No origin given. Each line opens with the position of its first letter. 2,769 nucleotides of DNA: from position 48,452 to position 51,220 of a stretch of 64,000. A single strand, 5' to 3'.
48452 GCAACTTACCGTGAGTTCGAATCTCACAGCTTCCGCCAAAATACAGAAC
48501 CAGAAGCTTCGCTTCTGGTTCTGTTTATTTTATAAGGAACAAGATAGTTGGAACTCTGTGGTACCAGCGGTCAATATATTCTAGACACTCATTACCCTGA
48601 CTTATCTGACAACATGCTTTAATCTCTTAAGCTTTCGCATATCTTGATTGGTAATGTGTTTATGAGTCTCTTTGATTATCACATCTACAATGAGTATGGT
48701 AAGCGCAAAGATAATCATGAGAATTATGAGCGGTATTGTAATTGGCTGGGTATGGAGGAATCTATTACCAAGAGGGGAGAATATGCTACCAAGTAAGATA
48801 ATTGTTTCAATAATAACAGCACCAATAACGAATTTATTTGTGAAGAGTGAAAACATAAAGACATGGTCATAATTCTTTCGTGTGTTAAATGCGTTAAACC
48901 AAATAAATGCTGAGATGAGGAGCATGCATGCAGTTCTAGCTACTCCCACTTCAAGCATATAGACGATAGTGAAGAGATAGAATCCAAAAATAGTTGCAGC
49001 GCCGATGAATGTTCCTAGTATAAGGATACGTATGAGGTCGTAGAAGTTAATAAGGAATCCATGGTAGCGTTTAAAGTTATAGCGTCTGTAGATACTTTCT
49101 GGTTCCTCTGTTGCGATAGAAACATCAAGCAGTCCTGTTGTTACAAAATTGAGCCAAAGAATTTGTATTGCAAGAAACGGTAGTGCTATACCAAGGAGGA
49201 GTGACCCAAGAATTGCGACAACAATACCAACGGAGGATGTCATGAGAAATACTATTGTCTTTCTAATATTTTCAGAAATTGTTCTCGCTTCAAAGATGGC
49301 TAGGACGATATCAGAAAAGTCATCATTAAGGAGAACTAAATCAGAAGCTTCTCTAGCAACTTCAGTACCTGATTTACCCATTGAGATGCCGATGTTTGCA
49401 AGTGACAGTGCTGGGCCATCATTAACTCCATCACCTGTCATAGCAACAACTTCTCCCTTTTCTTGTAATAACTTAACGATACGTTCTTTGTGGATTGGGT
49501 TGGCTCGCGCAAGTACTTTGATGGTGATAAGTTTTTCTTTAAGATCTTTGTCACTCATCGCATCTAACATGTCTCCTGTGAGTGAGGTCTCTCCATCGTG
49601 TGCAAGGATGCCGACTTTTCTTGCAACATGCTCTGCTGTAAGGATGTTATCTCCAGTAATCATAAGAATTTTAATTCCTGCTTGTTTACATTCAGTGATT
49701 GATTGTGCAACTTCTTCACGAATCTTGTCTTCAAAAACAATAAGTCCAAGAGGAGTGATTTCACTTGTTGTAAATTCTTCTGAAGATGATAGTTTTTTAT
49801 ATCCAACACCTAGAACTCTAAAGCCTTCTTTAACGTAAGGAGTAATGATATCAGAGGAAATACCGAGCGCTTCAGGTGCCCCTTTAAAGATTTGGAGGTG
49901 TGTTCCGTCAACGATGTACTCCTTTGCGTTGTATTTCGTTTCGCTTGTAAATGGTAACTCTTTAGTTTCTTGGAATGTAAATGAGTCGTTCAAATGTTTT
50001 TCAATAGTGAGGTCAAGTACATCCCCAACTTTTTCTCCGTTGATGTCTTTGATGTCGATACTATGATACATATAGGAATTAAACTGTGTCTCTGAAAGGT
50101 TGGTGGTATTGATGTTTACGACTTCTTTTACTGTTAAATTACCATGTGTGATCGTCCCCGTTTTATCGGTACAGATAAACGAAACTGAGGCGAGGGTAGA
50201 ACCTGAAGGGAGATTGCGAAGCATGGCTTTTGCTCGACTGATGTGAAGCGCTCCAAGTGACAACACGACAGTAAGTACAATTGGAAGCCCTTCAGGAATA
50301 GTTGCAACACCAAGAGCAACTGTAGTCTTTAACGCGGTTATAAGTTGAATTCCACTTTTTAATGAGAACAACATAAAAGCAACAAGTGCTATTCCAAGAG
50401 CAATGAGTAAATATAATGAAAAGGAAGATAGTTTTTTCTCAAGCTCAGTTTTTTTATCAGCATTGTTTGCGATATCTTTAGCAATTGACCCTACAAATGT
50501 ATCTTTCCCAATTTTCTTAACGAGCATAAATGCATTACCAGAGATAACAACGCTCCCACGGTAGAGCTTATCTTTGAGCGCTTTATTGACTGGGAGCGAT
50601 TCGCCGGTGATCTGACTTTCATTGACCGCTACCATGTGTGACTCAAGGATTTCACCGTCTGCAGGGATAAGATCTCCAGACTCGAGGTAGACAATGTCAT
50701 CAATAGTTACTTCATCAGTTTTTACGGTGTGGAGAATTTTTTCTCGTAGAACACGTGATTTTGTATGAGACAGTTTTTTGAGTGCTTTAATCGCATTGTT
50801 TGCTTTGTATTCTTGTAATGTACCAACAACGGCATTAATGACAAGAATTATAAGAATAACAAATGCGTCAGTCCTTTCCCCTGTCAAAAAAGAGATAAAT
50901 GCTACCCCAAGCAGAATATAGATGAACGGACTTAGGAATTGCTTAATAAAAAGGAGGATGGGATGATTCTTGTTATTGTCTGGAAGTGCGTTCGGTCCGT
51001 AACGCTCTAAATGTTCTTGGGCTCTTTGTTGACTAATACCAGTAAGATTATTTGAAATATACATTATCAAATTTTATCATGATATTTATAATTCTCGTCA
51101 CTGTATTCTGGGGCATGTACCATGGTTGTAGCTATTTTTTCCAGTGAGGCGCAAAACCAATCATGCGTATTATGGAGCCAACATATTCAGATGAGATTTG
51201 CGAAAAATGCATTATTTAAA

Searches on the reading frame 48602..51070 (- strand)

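Call 72: search_protein_families(library=pfam, proteins=[window:48602-51070:-], max_evalue=0.0001)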
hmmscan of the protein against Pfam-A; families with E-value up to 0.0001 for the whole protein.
window:48602-51070:- (822 aa): 5 families
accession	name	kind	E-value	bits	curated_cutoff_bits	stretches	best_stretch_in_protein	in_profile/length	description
PF00122.25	E1-E2_ATPase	-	7.7e-44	149.8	28.1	1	100-279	2-180/181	E1-E2 ATPase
PF00689.26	Cation_ATPase_C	-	1.8e-26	93.4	27.3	1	630-800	2-173/175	Cation transporting ATPase, C-terminus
PF00702.32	Hydrolase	-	6.9e-20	72.7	26.4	1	299-558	4-190/191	haloacid dehalogenase-like hydrolase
PF00690.31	Cation_ATPase_N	-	1.6e-14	53.8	20.4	1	7-60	16-69/69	Cation transporter/ATPase, N-terminus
PF08282.18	Hydrolase_3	-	3.6e-05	24.1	20.9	0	530-584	194-248/255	haloacid dehalogenase-like hydrolase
